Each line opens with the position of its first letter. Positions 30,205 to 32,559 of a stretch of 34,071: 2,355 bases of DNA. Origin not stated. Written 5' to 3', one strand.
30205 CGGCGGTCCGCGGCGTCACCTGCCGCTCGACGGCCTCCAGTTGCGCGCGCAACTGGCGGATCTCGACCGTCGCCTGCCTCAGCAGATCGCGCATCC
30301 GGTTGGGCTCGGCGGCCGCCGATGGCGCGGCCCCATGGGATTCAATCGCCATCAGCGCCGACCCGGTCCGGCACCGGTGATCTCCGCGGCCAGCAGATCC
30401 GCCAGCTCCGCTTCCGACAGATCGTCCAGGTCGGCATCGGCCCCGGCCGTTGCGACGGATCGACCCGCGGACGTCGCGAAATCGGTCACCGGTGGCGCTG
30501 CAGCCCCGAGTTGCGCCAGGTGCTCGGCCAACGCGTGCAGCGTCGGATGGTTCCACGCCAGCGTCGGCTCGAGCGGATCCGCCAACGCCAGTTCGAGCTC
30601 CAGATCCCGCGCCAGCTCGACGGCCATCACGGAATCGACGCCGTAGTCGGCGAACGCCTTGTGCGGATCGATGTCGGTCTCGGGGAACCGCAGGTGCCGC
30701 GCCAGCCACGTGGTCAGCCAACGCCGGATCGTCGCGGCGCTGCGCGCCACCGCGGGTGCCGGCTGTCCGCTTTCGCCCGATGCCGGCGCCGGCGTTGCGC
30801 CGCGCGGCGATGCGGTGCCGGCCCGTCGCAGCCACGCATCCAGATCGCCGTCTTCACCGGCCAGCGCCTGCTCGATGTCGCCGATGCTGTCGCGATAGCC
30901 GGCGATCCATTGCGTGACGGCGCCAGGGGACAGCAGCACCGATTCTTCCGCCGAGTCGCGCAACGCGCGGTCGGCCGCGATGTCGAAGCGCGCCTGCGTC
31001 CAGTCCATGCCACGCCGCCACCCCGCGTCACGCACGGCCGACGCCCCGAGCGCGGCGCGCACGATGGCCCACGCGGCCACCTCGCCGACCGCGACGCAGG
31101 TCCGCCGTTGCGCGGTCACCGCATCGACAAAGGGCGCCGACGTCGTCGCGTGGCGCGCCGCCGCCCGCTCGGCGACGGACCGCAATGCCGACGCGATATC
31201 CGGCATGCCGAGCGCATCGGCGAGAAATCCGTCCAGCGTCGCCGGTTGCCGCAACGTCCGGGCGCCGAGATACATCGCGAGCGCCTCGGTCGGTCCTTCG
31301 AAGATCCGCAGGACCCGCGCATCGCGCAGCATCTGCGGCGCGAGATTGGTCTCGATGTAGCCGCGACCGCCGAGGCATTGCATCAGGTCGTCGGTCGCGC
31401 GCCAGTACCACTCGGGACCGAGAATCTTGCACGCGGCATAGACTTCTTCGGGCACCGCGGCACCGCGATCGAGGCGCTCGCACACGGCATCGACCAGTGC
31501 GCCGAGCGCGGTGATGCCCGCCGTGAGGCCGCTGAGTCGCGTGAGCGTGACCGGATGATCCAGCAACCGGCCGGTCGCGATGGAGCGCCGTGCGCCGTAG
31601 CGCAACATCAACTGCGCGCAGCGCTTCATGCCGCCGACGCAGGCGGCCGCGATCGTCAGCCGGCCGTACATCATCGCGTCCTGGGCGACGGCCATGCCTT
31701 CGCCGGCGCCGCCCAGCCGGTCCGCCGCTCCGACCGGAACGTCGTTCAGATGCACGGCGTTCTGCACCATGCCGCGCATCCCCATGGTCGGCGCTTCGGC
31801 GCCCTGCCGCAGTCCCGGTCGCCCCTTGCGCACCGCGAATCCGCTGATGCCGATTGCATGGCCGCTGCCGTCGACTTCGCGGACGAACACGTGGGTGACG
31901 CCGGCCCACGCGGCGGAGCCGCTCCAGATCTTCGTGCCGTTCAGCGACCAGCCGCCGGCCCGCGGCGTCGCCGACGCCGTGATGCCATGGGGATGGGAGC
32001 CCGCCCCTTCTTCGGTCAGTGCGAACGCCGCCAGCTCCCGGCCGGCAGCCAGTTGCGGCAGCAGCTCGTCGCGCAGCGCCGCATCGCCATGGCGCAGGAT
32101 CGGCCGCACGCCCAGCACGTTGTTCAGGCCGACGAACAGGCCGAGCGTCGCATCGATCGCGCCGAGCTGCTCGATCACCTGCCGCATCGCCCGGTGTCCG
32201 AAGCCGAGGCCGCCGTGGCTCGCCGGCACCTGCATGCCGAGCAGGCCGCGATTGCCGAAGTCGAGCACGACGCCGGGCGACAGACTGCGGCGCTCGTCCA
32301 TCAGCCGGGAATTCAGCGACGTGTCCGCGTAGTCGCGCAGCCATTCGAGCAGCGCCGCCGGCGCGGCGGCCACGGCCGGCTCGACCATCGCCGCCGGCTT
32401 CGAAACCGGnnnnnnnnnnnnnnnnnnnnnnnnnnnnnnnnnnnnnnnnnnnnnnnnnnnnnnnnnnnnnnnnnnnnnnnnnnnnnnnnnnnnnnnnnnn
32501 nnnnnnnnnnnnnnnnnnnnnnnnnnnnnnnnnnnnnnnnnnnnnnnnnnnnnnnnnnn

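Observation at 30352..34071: Fused FAAL-ACAD-ACP loading protein: activation, carrier loading and probable desaturation of the lipid starter in one polypeptide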

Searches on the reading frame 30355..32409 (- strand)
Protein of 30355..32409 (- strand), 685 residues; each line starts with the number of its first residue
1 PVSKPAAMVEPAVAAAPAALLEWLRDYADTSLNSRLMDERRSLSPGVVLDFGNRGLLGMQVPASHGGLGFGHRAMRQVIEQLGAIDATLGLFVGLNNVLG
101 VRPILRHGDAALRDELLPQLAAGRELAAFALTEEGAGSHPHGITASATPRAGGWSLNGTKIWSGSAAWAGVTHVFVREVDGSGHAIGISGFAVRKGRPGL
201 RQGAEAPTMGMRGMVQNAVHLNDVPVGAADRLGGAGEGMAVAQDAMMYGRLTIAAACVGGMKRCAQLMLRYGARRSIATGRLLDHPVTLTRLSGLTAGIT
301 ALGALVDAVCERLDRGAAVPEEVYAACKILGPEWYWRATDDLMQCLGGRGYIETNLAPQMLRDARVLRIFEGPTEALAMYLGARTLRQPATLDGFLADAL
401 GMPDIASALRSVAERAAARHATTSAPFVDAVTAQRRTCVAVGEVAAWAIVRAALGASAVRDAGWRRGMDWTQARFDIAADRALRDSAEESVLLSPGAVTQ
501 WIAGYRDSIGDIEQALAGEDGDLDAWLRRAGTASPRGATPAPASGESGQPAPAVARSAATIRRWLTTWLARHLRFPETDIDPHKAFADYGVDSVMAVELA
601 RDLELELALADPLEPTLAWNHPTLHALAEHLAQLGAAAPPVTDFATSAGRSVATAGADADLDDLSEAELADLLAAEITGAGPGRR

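Call 44: predict_structure(alignment_id=A2)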
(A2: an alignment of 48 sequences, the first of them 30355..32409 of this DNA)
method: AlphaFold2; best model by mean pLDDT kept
length: 685 residues; sequences in the alignment: 48
mean_pLDDT: 85.2   pTM: 0.76
mean pLDDT of the five models: 85.2, 84.0, 82.1, 81.9, 81.8
residues with pLDDT >= 90: 413; 70-90: 162; 50-70: 59; < 50: 51
segments of 3 or more residues with pLDDT < 50: 1-11, 536-548, 640-659, 683-685
pLDDT, mean of each block of 10 residues (from residue 1): 36 73 96 85 86 95 95 97 95 94 97 96 91 85 95 96 72 96 96 96 65 69 98 96 96 98 96 88 93 97 98 97 98 97 83 75 89 92 98 98 98 95 77 92 98 97 96 97 77 78 90 67 75 52 44 85 96 89 85 79 87 81 92 75 35 36 76 75 43
secondary structure, 60 per line:
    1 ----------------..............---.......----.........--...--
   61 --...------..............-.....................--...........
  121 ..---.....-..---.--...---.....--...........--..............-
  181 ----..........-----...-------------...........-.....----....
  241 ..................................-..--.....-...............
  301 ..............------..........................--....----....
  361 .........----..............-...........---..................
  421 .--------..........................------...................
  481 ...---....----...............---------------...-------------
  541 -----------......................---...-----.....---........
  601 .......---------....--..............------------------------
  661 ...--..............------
elements in order (helices of 4 or more, strands of 3 or more residues): H17-30 H34-40 H45-53 H72-85 H87-107 H110-122 E126-130 E146-150 E153-163 E169-179 E185-194 E200-202 E216-226 H238-274 H286-314 H321-346 H349-352 H357-369 H374-387 H389-399 H403-421 H430-455 H462-483 H487-490 H495-509 H552-573 H586-589 H593-607 H617-620 H624-636 H666-679

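Call 48: fold_search(model_id=the predicted structure, library=pdb)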
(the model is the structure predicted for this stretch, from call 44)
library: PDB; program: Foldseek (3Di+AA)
matches with E <= 10: 653; with E <= 0.001: 368
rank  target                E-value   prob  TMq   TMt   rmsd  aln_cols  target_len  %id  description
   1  8ca1_A                2.1e-22  1.00  0.59  0.68   6.8       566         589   21  Cryo-EM structure of the ACADVL dimer from Mus musculus. (released 2023-12-20)
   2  8phe_A                1.3e-21  1.00  0.60  0.73   6.7       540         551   20  ACAD9-WT in complex with ECSIT-CTER (released 2024-01-24)
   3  3b96                  2.0e-21  1.00  0.62  0.75   5.6       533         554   22  Structural Basis for Substrate Fatty-Acyl Chain Specificity: Crystal Structure of Human Very-Long-Chain Acyl-CoA Dehydro (released 2008-02-12)
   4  2uxw                  2.0e-21  1.00  0.61  0.73   5.9       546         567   21  Crystal structure of human very long chain acyl-CoA dehydrogenase (ACADVL) (released 2007-05-01)
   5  7s7g                  3.4e-21  1.00  0.61  0.73   5.9       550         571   21  Crystal Structure Analysis of Human VLCAD (released 2022-09-28)
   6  8phf_A                1.0e-20  1.00  0.60  0.74   6.7       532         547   20  Cryo-EM structure of human ACAD9-S191A (released 2024-01-24)
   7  9w60_A                5.4e-20  1.00  0.50  0.86   3.3       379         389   27  Butyryl CoA dehydrogenase (released 2025-12-10)
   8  4m9a_C                7.3e-20  1.00  0.49  0.88   2.8       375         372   27  Crystal structure of Acyl-coA dehydrogenase from Burkholderia thailandensis E264 (released 2013-11-13)
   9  4kto_A                7.7e-20  1.00  0.50  0.88   2.9       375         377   27  Crystal Structure Of a Putative Isovaleryl-CoA dehydrogenase (PSI-NYSGRC-012251) from Sinorhizobium meliloti 1021 (released 2013-06-19)
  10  9w61_B                7.7e-20  1.00  0.50  0.88   3.3       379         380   27  Butyryl CoA dehydrogenase with FAD (released 2025-11-26)
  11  4n5f_A                9.1e-20  1.00  0.50  0.89   2.8       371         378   29  Crystal Structure of a Putative acyl-CoA dehydrogenase with bound FADH2 from Burkholderia cenocepacia J2315 (released 2013-10-30)
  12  7xp7_C                9.5e-20  1.00  0.48  0.87   3.1       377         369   29  Crystal Structure of the Flavoprotein ColB1 Catalyzing Assembly Line-Tethered Cysteine Dehydrogenation (released 2023-02-08)
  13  2z1q_B                1.1e-19  1.00  0.56  0.68   9.7       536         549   24  Crystal structure of acyl CoA dehydrogenase (released 2008-05-13)
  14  9w61_A                1.2e-19  1.00  0.49  0.87   3.6       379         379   27  Butyryl CoA dehydrogenase with FAD (released 2025-11-26)
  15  7xp7_D                1.3e-19  1.00  0.48  0.86   3.0       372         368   30  Crystal Structure of the Flavoprotein ColB1 Catalyzing Assembly Line-Tethered Cysteine Dehydrogenation (released 2023-02-08)
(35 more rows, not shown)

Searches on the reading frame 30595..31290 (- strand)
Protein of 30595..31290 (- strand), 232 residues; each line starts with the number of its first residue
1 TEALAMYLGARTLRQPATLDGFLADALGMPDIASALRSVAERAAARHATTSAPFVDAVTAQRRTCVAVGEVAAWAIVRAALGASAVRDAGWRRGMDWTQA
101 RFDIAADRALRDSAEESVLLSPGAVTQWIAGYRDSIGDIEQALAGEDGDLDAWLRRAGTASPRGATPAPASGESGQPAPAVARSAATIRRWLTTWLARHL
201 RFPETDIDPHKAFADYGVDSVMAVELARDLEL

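Call 79: search_protein_families(library=pfam, proteins=[window:30595-31290:-], max_evalue=1)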
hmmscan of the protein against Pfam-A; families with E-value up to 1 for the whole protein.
window:30595-31290:- (232 aa): 2 families
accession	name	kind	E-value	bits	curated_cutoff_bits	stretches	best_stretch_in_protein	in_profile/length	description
PF00550.31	PP-binding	-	1.4e-07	32.1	20.8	1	191-231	2-42/67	Phosphopantetheine attachment site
PF23297.2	ACP_SdgA_C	-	0.026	15.1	27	1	186-226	9-49/95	Highly reducing polyketide synthase sdgA, C-terminal ACP domain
